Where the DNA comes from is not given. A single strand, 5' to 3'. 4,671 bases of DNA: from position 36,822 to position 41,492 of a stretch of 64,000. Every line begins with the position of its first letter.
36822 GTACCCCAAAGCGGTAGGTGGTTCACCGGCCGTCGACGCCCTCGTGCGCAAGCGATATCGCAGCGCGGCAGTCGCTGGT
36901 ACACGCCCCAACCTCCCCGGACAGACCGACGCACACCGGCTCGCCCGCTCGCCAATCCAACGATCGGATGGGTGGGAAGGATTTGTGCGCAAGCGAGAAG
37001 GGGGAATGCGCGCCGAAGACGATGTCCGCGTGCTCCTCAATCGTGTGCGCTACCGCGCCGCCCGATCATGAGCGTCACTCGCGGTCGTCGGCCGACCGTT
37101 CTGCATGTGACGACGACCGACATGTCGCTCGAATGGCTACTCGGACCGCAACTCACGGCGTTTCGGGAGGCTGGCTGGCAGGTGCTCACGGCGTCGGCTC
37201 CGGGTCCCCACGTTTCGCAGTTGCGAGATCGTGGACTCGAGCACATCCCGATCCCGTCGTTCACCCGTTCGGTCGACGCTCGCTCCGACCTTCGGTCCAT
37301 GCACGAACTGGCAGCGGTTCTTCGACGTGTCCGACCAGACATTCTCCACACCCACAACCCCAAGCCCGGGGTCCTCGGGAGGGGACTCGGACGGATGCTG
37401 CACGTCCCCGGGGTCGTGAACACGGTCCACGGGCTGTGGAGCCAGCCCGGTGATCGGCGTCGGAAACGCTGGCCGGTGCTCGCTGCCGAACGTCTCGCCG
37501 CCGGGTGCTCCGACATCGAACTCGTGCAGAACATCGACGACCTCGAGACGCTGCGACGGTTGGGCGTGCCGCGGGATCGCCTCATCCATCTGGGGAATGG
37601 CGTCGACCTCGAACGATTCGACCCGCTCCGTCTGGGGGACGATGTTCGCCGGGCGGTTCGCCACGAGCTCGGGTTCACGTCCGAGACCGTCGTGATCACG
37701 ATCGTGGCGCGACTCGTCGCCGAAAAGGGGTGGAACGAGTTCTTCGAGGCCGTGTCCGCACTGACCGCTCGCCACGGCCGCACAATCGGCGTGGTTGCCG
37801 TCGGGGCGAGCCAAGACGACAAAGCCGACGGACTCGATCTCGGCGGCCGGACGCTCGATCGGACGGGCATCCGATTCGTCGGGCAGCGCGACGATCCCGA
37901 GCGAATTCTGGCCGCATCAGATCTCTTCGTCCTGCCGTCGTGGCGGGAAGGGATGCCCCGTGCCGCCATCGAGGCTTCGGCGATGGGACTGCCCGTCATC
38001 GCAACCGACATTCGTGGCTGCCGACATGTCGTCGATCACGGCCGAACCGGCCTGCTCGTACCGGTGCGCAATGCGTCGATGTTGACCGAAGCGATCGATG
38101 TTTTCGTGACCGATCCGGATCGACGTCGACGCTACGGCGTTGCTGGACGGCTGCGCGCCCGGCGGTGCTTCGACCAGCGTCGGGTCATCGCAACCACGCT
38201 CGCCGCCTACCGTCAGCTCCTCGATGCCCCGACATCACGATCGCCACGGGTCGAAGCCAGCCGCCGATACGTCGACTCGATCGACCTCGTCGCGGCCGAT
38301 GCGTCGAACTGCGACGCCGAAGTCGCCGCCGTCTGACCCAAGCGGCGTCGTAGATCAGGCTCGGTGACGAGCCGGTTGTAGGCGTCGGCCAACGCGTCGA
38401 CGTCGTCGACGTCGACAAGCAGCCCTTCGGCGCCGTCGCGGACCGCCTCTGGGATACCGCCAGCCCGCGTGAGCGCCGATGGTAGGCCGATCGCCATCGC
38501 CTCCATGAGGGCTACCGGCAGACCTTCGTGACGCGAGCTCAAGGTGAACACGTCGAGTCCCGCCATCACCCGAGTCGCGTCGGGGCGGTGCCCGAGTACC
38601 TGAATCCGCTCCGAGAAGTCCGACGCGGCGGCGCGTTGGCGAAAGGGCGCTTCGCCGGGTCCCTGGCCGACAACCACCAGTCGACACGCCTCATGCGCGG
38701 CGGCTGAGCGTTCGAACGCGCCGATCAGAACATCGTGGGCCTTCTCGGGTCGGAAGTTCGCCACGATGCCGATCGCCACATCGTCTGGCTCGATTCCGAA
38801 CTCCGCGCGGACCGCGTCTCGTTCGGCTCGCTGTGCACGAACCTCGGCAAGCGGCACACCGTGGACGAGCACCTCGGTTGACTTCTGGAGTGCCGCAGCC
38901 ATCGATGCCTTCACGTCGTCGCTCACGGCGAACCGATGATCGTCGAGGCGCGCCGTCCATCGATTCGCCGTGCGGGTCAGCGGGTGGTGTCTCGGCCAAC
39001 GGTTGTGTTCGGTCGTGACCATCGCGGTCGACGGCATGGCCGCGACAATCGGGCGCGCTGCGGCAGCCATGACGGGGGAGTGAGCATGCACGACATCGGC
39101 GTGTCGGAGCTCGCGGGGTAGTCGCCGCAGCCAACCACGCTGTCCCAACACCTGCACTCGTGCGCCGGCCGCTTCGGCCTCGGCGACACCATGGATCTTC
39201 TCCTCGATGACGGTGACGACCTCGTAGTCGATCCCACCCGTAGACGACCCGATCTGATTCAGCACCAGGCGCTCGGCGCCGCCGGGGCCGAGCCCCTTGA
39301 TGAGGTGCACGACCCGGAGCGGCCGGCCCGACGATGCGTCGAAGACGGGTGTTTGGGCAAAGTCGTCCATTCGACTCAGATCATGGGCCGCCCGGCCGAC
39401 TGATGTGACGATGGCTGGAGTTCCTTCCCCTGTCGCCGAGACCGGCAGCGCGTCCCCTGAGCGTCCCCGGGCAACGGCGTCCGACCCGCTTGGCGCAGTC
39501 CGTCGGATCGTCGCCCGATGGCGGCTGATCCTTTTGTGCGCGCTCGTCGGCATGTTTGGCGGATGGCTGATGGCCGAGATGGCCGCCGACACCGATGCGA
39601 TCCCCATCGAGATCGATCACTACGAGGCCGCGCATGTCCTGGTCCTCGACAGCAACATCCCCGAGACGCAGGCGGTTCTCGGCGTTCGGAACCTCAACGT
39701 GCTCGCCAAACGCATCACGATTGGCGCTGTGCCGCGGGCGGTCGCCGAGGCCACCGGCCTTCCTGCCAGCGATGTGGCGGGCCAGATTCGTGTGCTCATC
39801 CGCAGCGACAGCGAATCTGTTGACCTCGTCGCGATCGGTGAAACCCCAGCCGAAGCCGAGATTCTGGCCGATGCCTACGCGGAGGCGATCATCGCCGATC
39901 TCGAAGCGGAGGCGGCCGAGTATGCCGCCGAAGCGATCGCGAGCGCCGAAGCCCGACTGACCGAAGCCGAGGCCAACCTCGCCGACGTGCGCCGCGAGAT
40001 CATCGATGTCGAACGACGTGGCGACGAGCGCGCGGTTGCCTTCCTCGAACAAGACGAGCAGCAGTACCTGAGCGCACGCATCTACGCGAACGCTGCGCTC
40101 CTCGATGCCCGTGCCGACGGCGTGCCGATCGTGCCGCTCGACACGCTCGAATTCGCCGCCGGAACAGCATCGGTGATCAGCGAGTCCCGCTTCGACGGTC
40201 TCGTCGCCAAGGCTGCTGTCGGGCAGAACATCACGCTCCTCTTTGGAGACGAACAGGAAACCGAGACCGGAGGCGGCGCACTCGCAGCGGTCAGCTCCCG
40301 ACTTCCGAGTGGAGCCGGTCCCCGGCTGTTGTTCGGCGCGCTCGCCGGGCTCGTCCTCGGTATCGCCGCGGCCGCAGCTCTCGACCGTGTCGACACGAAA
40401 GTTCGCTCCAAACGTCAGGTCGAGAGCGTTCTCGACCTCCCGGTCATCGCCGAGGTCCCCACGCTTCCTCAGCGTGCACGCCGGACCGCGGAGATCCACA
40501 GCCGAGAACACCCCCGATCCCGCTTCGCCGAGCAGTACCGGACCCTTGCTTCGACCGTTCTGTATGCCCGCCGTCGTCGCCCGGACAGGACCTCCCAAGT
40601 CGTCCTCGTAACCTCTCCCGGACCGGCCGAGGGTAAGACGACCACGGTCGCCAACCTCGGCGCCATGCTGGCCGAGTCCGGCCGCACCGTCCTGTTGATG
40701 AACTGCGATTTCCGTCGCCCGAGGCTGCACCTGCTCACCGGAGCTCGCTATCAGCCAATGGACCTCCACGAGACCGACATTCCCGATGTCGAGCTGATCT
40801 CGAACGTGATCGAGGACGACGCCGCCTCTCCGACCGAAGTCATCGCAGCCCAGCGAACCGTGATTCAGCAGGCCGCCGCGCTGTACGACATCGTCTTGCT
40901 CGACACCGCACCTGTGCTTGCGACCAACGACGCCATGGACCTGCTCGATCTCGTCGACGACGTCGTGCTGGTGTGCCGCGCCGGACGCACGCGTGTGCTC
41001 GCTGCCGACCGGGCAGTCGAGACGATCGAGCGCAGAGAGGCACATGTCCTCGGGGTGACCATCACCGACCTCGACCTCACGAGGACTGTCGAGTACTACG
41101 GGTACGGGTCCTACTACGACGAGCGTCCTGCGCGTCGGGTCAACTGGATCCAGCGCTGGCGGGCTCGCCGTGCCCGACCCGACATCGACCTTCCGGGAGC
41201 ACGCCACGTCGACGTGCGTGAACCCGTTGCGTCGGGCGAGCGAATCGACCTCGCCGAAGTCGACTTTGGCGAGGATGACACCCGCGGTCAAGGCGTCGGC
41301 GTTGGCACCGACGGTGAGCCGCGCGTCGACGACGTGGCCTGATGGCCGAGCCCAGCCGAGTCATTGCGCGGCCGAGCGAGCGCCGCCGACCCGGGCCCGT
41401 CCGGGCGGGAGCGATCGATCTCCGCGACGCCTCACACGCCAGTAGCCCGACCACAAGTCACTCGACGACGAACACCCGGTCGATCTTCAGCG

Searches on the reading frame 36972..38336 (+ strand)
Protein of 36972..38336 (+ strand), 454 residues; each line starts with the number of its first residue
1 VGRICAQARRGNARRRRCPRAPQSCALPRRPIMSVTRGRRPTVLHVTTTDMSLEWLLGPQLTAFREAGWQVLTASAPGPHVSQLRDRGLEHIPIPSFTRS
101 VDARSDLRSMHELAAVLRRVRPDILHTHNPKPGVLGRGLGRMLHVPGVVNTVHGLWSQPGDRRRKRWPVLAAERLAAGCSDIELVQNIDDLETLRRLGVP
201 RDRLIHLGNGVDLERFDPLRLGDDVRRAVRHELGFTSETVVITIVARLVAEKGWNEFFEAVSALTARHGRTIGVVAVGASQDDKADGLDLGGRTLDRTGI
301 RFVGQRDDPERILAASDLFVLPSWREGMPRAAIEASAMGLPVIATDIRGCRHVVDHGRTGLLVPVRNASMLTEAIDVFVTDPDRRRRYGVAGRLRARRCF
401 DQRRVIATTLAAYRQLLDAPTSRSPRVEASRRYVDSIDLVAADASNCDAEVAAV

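Call 5: search_protein_families(library=pfam, proteins=[window:36972-38336:+], max_evalue=0.01)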
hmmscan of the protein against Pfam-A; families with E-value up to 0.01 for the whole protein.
window:36972-38336:+ (454 aa): 7 families
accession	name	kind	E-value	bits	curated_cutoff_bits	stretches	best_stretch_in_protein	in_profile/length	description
PF00534.26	Glycos_transf_1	-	1.6e-28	99.8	26.4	1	228-393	4-170/172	Glycosyl transferases group 1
PF13692.12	Glyco_trans_1_4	-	5.3e-28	98.5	27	1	241-379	3-140/142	Glycosyl transferases group 1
PF13439.12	Glyco_transf_4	-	1.6e-15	58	28.5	1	63-215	14-170/170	Glycosyltransferase Family 4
PF13579.12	Glyco_trans_4_4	-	4.2e-14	53.6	29.7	1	63-210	13-158/158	Glycosyl transferase 4-like domain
PF13477.12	Glyco_trans_4_2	-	4.3e-11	43.6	23.4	1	60-155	16-109/139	Glycosyl transferase 4-like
PF20706.3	GT4-conflict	-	2.3e-06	27.3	26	1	237-353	195-319/385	Family 4 Glycosyltransferase in conflict systems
PF13524.12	Glyco_trans_1_2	-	0.0025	18.2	25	1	333-409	68-142/144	Glycosyl transferase-like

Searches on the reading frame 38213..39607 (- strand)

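Call 5: search_protein_families(library=pfam, proteins=[window:38213-39607:-], max_evalue=0.01)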
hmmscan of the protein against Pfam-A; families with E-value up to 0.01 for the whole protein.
window:38213-39607:- (464 aa): 4 families
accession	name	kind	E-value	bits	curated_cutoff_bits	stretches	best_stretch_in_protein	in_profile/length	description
PF00534.26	Glycos_transf_1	-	2.7e-35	121.9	26.4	1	263-427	2-169/172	Glycosyl transferases group 1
PF13692.12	Glyco_trans_1_4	-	3.7e-32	112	27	1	279-415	4-141/142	Glycosyl transferases group 1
PF13439.12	Glyco_transf_4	-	1.6e-10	41.7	28.5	1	158-253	59-168/170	Glycosyltransferase Family 4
PF13524.12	Glyco_trans_1_2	-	0.00023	21.6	25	1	306-428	13-126/144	Glycosyl transferase-like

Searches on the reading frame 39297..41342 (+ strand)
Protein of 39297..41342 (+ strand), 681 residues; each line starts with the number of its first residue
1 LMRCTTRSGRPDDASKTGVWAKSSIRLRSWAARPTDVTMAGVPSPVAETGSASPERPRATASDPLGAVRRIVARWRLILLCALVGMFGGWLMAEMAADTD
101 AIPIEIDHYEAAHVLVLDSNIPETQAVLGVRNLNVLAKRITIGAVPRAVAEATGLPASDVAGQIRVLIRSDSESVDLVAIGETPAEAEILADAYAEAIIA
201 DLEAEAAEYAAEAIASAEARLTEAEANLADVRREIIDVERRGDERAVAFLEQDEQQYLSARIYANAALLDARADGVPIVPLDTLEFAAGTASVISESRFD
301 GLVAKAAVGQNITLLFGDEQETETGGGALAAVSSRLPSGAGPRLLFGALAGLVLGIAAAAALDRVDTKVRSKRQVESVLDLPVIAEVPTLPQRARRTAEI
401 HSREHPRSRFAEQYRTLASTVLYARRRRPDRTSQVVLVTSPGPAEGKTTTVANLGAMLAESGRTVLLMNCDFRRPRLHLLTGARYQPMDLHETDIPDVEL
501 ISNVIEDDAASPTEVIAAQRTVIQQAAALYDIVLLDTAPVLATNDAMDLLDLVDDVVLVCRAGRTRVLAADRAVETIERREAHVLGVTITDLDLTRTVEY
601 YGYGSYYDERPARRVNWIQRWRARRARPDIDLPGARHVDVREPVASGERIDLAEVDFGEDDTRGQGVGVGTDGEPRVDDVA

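Call 5: search_protein_families(library=pfam, proteins=[window:39297-41342:+], max_evalue=0.01)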
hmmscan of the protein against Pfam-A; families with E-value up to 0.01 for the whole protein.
window:39297-41342:+ (681 aa): 5 families
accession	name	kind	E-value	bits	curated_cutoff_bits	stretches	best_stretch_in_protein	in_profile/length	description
PF01656.29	CbiA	-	6.3e-06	26.6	25.4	1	439-545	4-54/125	CobQ/CobB/MinD/ParA nucleotide binding domain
PF00448.28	SRP54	-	1.7e-05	25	22.7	1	445-547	12-102/196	SRP54-type protein, GTPase domain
PF13614.12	AAA_31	-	2.4e-05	24.8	27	1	446-472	14-40/177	AAA domain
PF00142.24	Fer4_NifH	-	0.0001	22.4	25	1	445-486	11-52/271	4Fe-4S iron sulfur cluster binding proteins, NifH/frxC family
PF02374.21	ArsA_ATPase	-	0.0046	16.6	24.3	0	499-556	91-148/305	Anion-transporting ATPase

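Call 6: search_protein_families(library=ncbifam, proteins=[window:39297-41342:+], max_evalue=1)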
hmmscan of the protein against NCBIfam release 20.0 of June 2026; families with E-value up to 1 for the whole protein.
window:39297-41342:+ (681 aa): 30 families (the best 25 are shown)
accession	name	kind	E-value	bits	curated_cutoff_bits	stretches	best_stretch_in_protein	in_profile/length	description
TIGR01007.1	eps_fam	subfamily_domain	1.4e-22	80.3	108.05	1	412-604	1-204/204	polysaccharide biosynthesis tyrosine autokinase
TIGR03018.1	pepcterm_TyrKin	hypoth_equivalog_domain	3.9e-21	75.4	230.65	1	403-583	4-202/207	XrtA-associated tyrosine autokinase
TIGR01005.1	eps_transp_fam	subfamily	2e-17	62.7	411.7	2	404-610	520-735/754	exopolysaccharide transport protein family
NF008568.0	PRK11519.1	equivalog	5.6e-15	54.6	1068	1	433-608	526-712/720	tyrosine-protein kinase Wzc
NF007350.0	PRK09841.1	equivalog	5.4e-12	44.6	1248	2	512-607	621-718/726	tyrosine-protein kinase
TIGR01969.1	minD_arch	subfamily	1.2e-09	37.7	201.75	2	436-589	3-167/251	cell division ATPase MinD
TIGR03029.1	EpsG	equivalog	3.1e-09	36.4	313.8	2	405-479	78-149/274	chain length determinant protein tyrosine kinase EpsG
TIGR00064.1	ftsY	equivalog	1.5e-05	24.4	260.7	1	435-554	80-187/279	signal recognition particle-docking protein FtsY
TIGR03453.1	partition_RepA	equivalog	2.2e-05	23.5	348.45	1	389-472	63-143/387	plasmid partitioning protein RepA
TIGR01968.1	minD_bact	equivalog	2.3e-05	23.9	212.9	1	434-483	2-51/261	septum site-determining protein MinD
TIGR01006.1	polys_exp_MPA1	subfamily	6.1e-05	22.6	296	1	344-389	178-223/226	CspC family polysaccharide chain length determinant protein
TIGR00959.1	ffh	equivalog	6.7e-05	21.9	473.2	1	445-547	110-200/428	signal recognition particle protein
NF041546.1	ParA_partition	equivalog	0.00012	21.7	180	1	446-581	12-127/203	ParA family partition ATPase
TIGR03007.1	pepcterm_ChnLen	equivalog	0.00012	20.5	278.85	1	334-396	405-469/498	XrtA system polysaccharide chain length determinant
NF041864.1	EpsV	equivalog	0.00015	20.4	800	1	347-387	441-481/484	PCP family exopolysaccharide biosynthesis protein EpsV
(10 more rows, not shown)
